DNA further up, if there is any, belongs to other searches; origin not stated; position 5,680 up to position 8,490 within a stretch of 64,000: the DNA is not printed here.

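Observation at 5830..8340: FAD/NAD(P) pyridine nucleotide-disulfide oxidoreductase fused to Cys-type selenophosphate synthetase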

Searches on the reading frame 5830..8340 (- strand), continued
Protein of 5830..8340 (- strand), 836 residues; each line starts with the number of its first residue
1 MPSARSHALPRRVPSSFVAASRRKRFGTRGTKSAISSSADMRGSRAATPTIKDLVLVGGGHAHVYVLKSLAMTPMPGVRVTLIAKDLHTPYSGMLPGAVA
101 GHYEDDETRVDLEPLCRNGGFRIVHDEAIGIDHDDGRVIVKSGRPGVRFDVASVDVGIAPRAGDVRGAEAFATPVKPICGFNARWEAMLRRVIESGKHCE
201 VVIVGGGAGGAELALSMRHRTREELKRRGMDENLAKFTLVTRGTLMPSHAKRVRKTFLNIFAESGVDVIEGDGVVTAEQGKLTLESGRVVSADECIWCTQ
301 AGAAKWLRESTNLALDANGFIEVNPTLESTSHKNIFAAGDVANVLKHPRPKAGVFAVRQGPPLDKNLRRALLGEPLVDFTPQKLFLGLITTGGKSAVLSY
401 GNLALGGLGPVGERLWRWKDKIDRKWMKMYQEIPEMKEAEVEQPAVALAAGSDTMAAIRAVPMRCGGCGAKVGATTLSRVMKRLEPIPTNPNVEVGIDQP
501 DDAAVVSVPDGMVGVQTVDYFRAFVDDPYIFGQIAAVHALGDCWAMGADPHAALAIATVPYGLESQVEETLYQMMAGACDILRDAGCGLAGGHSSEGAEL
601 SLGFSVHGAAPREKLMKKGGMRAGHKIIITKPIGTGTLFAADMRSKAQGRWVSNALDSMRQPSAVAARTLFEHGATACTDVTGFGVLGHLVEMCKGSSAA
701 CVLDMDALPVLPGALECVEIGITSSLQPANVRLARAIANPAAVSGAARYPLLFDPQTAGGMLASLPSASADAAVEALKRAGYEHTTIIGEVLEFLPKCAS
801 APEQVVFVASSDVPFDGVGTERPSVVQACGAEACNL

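Call 15: find_encoding_contigs(protein=window:5833-8340:-, flank=3000, max_places=3)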
Protein window:5833-8340:- (836 aa): 3 contigs read that carry it; 3 places shown.
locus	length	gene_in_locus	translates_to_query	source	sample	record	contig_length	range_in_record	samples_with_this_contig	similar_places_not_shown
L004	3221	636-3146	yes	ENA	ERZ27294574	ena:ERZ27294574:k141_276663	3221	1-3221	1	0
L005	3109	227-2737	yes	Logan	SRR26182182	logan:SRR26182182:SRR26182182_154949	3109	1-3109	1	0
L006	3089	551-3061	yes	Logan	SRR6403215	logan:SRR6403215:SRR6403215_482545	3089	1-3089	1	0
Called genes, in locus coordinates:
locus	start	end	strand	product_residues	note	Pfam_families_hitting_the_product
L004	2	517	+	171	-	?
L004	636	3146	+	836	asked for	PF07992:Pyr_redox_2, PF00586:AIRS, PF02769:AIRS_C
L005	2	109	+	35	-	?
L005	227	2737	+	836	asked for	PF07992:Pyr_redox_2, PF00586:AIRS, PF02769:AIRS_C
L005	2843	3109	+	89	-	?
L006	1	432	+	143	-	?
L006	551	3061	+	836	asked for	PF07992:Pyr_redox_2, PF00586:AIRS, PF02769:AIRS_C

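Call 19: find_encoding_contigs(protein=P0122, flank=1000, max_places=10)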
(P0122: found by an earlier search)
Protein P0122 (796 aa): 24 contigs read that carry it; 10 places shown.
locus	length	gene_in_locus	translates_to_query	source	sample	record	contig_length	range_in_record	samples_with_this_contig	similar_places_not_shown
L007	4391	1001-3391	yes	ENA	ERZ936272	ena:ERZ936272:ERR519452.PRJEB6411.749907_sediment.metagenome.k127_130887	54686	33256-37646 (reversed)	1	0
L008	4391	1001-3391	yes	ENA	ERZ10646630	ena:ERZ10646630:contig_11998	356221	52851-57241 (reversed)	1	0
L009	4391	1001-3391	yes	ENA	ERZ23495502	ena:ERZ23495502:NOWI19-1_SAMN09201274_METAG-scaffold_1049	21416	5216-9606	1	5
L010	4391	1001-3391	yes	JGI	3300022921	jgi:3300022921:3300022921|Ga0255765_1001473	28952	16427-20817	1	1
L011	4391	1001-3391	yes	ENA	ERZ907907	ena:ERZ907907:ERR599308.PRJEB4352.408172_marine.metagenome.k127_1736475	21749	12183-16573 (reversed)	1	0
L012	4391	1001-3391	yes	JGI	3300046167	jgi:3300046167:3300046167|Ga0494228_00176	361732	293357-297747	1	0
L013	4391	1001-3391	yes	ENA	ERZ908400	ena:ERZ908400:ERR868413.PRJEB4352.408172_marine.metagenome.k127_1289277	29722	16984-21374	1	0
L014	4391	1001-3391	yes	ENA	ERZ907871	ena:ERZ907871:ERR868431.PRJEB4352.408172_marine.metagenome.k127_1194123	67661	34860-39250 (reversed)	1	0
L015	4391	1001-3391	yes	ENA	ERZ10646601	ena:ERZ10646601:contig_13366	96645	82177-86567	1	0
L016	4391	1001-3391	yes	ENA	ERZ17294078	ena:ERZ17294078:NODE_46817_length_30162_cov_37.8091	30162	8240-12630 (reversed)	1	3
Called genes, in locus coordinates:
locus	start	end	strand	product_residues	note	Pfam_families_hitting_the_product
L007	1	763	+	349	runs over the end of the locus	PF00226:DnaJ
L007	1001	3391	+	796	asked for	PF07992:Pyr_redox_2, PF00586:AIRS, PF02769:AIRS_C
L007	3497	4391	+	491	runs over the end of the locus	-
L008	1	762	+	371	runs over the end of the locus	PF00226:DnaJ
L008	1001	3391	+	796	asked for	PF07992:Pyr_redox_2, PF00586:AIRS, PF02769:AIRS_C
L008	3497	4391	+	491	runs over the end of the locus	-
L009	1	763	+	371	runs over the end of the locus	PF00226:DnaJ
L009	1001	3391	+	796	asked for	PF07992:Pyr_redox_2, PF00586:AIRS, PF02769:AIRS_C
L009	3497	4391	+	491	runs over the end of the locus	-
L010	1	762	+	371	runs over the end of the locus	PF00226:DnaJ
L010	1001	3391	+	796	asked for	PF07992:Pyr_redox_2, PF00586:AIRS, PF02769:AIRS_C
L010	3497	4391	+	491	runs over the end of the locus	-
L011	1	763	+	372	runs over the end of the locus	PF00226:DnaJ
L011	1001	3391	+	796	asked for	PF07992:Pyr_redox_2, PF00586:AIRS, PF02769:AIRS_C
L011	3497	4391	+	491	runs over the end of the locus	-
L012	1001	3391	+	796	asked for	PF07992:Pyr_redox_2, PF00586:AIRS, PF02769:AIRS_C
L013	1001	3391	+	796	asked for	PF07992:Pyr_redox_2, PF00586:AIRS, PF02769:AIRS_C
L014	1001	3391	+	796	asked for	PF07992:Pyr_redox_2, PF00586:AIRS, PF02769:AIRS_C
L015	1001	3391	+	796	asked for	PF07992:Pyr_redox_2, PF00586:AIRS, PF02769:AIRS_C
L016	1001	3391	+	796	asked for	PF07992:Pyr_redox_2, PF00586:AIRS, PF02769:AIRS_C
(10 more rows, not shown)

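Call 35: find_related_loci(query=A2, collection=genome_contigs, flank=6000)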
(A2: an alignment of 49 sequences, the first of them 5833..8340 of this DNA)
Query A2 (836 aa) in genome_contigs; peptide patterns used: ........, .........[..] (x = any residue, [..] = any of these).
600 stretches matched a pattern (row limit reached: there are more); 578 encode a relative of the query (tblastn E <= 1e-3); the best 80 are kept; 80 distinct loci.
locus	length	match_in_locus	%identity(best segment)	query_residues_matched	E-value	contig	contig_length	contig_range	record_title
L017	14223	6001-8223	54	45-792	0e+0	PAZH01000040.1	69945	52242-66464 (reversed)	MAG: Rhodospirillaceae bacterium isolate SP8 MHASMcontig_2478198, whole genome shotgun sequence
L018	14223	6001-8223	54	45-792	0e+0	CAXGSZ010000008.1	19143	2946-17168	MAG TPA_asm: uncultured Alphaproteobacteria bacterium isolate ERR594301_metabat2_10 genome assembly, contig: ERZ8578527.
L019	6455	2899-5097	51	51-791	0e+0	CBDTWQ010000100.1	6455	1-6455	MAG TPA_asm: uncultured Gammaproteobacteria bacterium isolate SRR7614714_binner12_Refined_25 genome assembly, contig: ER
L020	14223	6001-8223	53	47-793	0e+0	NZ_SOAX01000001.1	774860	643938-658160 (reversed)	Halospina denitrificans strain DSM 15505 Ga0244530_101, whole genome shotgun sequence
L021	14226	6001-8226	53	40-791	0e+0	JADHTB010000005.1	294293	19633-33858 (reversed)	MAG: Alphaproteobacteria bacterium isolate BS150m-G9 BS-150m-C10, whole genome shotgun sequence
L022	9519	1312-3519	51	51-793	0e+0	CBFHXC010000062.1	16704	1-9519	MAG: Rhodospirillales bacterium isolate Co_bin_279_indstr genome assembly, contig: Co_bin_279_indstr_c62, whole genome s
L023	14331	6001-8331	51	49-836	0e+0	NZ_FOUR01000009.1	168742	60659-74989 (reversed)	Marinobacter pelagius strain CGMCC 1.6775, whole genome shotgun sequence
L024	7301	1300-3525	52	44-791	0e+0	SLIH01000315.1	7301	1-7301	MAG: Halomonas sp. isolate CSSed165cm_193 CSSed16-5cm-45801, whole genome shotgun sequence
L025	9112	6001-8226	52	40-791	0e+0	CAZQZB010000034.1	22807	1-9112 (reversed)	MAG TPA_asm: uncultured Thalassospiraceae bacterium isolate SRP092902_co1_171 genome assembly, contig: NODE_3030_length_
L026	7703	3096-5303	52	49-791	0e+0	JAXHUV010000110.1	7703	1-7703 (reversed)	MAG: Pseudomonadota bacterium isolate MAG60_tar_biofilm MAG60_110, whole genome shotgun sequence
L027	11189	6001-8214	53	48-792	0e+0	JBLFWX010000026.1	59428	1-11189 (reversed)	MAG: Gammaproteobacteria bacterium isolate 3300053785_120 Ga0535658_0000592, whole genome shotgun sequence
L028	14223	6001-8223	52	41-791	0e+0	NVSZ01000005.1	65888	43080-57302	MAG: Rhodospirillaceae bacterium isolate NORP128 Contig_source1383C_1102, whole genome shotgun sequence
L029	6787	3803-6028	50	44-793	0e+0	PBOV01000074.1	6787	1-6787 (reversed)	MAG: Rhodospirillaceae bacterium isolate RS382 12001, whole genome shotgun sequence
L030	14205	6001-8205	52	49-791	0e+0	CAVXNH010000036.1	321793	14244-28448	MAG: uncultured Alphaproteobacteria bacterium isolate MFD04780.bin.2.135 genome assembly, contig: contig_18219, whole ge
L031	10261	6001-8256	51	36-792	0e+0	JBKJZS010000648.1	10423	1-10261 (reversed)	MAG: Polaromonas sp. isolate swi_bin.257 S1Ck127_17348572_flag_1_multi_8.0000_len_10423, whole genome shotgun sequence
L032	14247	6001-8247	51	29-791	0e+0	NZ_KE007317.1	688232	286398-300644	Marinobacter lipolyticus SM19 scaffold2, whole genome shotgun sequence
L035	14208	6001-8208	52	49-791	0e+0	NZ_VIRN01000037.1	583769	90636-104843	Marinobacter sp. BW6 NODE_3_length_583769_cov_59.0321_ID_5, whole genome shotgun sequence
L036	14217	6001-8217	52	49-791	0e+0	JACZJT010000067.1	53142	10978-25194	MAG: Burkholderiales bacterium isolate MAG26 betaproteobacteria_1_contig_1370600, whole genome shotgun sequence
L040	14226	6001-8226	51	44-793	0e+0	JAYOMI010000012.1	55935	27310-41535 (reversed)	MAG: Rhodospirillaceae bacterium isolate 139571_S172_concoct_bins.tsv.189 NODE_442_length_55935_cov_5.254689, whole geno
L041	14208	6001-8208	51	49-791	0e+0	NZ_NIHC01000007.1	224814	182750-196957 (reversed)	Marinobacter salexigens strain HJR7 contig7, whole genome shotgun sequence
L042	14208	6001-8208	51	49-791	0e+0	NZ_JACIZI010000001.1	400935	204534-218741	MAG: Marinobacter sp. isolate MAG-100 Marinobacter_C3_bin59_Scaffold_1, whole genome shotgun sequence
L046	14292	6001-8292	50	49-791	0e+0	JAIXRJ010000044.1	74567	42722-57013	MAG: Comamonadaceae bacterium isolate C4_MAG_00059 pond_C4_MAG_00059_000000000011, whole genome shotgun sequence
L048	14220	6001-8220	53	51-793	0e+0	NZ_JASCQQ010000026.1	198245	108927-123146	Halomonas rhizosphaerae strain LR5S13 224, whole genome shotgun sequence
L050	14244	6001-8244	50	36-793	0e+0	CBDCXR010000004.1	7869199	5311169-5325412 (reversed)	MAG: Planctomycetota bacterium isolate 4b603351-8a71-4708-9f49-a82285727c68 genome assembly, contig: contig_4, whole gen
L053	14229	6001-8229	51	49-792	0e+0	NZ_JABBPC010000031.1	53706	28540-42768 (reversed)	MAG: Polaromonas sp. isolate KJH.2 NODE_39_length_53706_cov_2.460689, whole genome shotgun sequence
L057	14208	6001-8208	51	49-791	0e+0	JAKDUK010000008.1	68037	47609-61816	MAG: Marinobacter sp. isolate 96_S83 96_S83_NODE_31_length_68037_cov_13.339046, whole genome shotgun sequence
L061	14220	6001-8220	53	44-791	0e+0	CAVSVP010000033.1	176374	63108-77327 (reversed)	MAG: uncultured proteobacterium isolate MFD05684.bin.1.338 genome assembly, contig: contig_65206, whole genome shotgun s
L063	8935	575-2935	49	1-792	0e+0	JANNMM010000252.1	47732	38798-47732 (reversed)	MAG: Rhodoferax sp. isolate SOY_35_metabat.54 SOY_35_k141_4182497, whole genome shotgun sequence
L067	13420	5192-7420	50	49-792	0e+0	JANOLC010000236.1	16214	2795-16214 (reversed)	MAG: Burkholderiales bacterium isolate VAR_45_metabat_362 VAR_45_k141_3521971, whole genome shotgun sequence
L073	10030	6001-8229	51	50-792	0e+0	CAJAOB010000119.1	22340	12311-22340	MAG: uncultured Burkholderiales bacterium isolate Loc090519-1m_bin-0327 genome assembly, contig: bin-0327:119/522, whole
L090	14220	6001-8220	50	49-792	0e+0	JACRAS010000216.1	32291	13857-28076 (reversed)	MAG: Betaproteobacteria bacterium isolate NC_groundwater_1600_Pr3_B-0.1um_63_13 SR-2_scaffold_141_3337323, whole genome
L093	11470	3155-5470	51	47-826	0e+0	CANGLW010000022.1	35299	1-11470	MAG: Comamonadaceae bacterium isolate Jr-28jun17-85 genome assembly, contig: Jr-28jun17-C1621, whole genome shotgun sequ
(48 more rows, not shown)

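Call 39: search_protein_families(library=ncbifam, alignment_id=A3, max_evalue=1e-10)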
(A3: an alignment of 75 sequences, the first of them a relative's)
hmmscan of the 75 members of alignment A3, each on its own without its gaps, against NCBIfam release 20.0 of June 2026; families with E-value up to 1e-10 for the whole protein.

A. member 1, L017:8252-9667:- (472 aa): 2 families
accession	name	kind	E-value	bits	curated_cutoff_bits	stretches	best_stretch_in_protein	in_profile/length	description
TIGR04348.1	TIGR04348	equivalog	1.8e-116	388.5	300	1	156-466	1-309/310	selenoneine biosynthesis selenosugar synthase SenB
NF038229.1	Glyco4_Geo_Pelo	equivalog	2.3e-34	118.9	400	1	155-466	1-334/338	GPMC system family 4 glycosyltransferase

B. families by the number of members that match (of 75 scanned): 167 families (the first 25 are shown)
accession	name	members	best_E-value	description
TIGR04348.1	TIGR04348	28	1.5e-124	selenoneine biosynthesis selenosugar synthase SenB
NF038229.1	Glyco4_Geo_Pelo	28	6.4e-41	GPMC system family 4 glycosyltransferase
TIGR03088.1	stp2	5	6.5e-14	TIGR03088 family PEP-CTERM/XrtA system glycosyltransferase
TIGR02451.1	anti_sig_ChrR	3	1.6e-17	ChrR family anti-sigma-E factor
NF004991.0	PRK06370.1-3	2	6.9e-139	FAD-containing oxidoreductase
NF004776.0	PRK06116.1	2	4.8e-134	glutathione-disulfide reductase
TIGR01424.1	gluta_reduc_2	2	7.7e-132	glutathione-disulfide reductase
TIGR01350.1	lipoamide_DH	2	4e-108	dihydrolipoyl dehydrogenase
TIGR02053.1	MerA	2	1.1e-105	mercury(II) reductase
TIGR01421.1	gluta_reduc_1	2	1.7e-101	glutathione-disulfide reductase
TIGR01423.1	trypano_reduc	2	1.3e-88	trypanothione-disulfide reductase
TIGR04345.1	ovoA_Cterm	2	2.1e-87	putative 4-mercaptohistidine N1-methyltransferase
NF004992.0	PRK06370.1-4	2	1.6e-85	FAD-containing oxidoreductase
NF004943.0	PRK06292.2-1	2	4.6e-83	dihydrolipoyl dehydrogenase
NF004947.0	PRK06292.2-5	2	1.6e-82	dihydrolipoyl dehydrogenase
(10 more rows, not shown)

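Call 40: search_protein_families(library=ncbifam, alignment_id=A4, max_evalue=1e-10)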
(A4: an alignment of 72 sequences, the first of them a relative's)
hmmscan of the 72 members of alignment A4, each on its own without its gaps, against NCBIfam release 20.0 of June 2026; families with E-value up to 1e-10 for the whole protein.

A. member 1, L017:4634-5857:- (408 aa): 15 families
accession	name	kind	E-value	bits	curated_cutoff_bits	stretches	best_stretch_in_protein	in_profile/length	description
TIGR01979.1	sufS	subfamily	2.2e-41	142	475.1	1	63-397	60-394/403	SufS family cysteine desulfurase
TIGR01977.1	am_tr_V_EF2568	hypoth_equivalog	1.3e-33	116.6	377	1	39-329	13-297/376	cysteine desulfurase family protein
NF006791.0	PRK09295.1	equivalog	3.2e-29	102.2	661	1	64-396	66-396/406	cysteine desulfurase SufS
TIGR01976.1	am_tr_V_VC1184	hypoth_equivalog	4.9e-26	91.9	352.35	1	17-395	6-398/401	cysteine desulfurase-like protein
NF041166.1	f2_encap_cargo1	exception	1.3e-25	90.6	800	1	68-392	292-614/623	family 2A encapsulin nanocompartment cargo protein cysteine desulfurase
NF008126.0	PRK10874.1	equivalog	3.7e-25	88.9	607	1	17-317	9-310/401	cysteine desulfurase CsdA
TIGR03402.1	FeS_nifS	equivalog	5.8e-25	87.9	530.75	1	63-236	40-213/379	cysteine desulfurase NifS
TIGR03392.1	FeS_syn_CsdA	equivalog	4.1e-24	85.5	493.6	1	19-313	8-303/398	cysteine desulfurase CsdA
NF040779.1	Sec_lyase_SclA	exception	5.8e-22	78.1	525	1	71-330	49-298/378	selenocysteine lyase SclA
NF010611.0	PRK14012.1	equivalog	2.2e-20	73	548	1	65-243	51-230/406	IscS subfamily cysteine desulfurase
TIGR02006.1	IscS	equivalog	5.4e-19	68.5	643.2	1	65-244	47-227/402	IscS subfamily cysteine desulfurase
TIGR03235.1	DNA_S_dndA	equivalog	8.2e-18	64.8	480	1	65-244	42-225/353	cysteine desulfurase DndA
TIGR03403.1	nifS_epsilon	equivalog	1.2e-17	63.9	587.7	1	56-237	37-218/382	NifS family cysteine desulfurase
NF051467.1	peri_mod_PvdN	equivalog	1.4e-12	47.1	650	1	59-397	90-420/425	pyoverdine-tailoring periplasmic protein PvdN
NF002806.0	PRK02948.1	subfamily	4.4e-11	42.4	304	1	67-235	45-214/381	IscS subfamily cysteine desulfurase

B. families by the number of members that match (of 72 scanned): 324 families (the first 25 are shown)
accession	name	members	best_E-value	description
TIGR04348.1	TIGR04348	11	4.4e-133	selenoneine biosynthesis selenosugar synthase SenB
NF038229.1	Glyco4_Geo_Pelo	11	2.7e-33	GPMC system family 4 glycosyltransferase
TIGR01097.1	PhnE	6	9.7e-67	phosphonate ABC transporter, permease protein PhnE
NF008916.0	PRK12278.1-4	5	1.9e-12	50S ribosomal protein L21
NF041876.1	EPS_EpsE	4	8e-14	exopolysaccharide biosynthesis GT4 family glycosyltransferase EpsE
TIGR03438.1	egtD_ergothio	3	2.1e-121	L-histidine N(alpha)-methyltransferase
TIGR02943.1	Sig70_famx1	3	2.8e-65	RNA polymerase sigma-70 factor, TIGR02943 family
NF008892.0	PRK11924.2-1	3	1.3e-63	RNA polymerase sigma factor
NF009173.0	PRK12520.1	3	5.8e-62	RNA polymerase sigma factor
NF009184.0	PRK12532.1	3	6.5e-53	RNA polymerase sigma factor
NF009196.0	PRK12544.1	3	8.1e-52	RNA polymerase factor sigma-70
TIGR03439.1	methyl_EasF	3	6.5e-50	EasF family methyltransferase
NF009182.0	PRK12530.1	3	7.3e-48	RNA polymerase sigma factor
NF009197.0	PRK12545.1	3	1.1e-41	RNA polymerase factor sigma-70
NF006089.0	PRK08241.1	3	8e-23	RNA polymerase subunit sigma-70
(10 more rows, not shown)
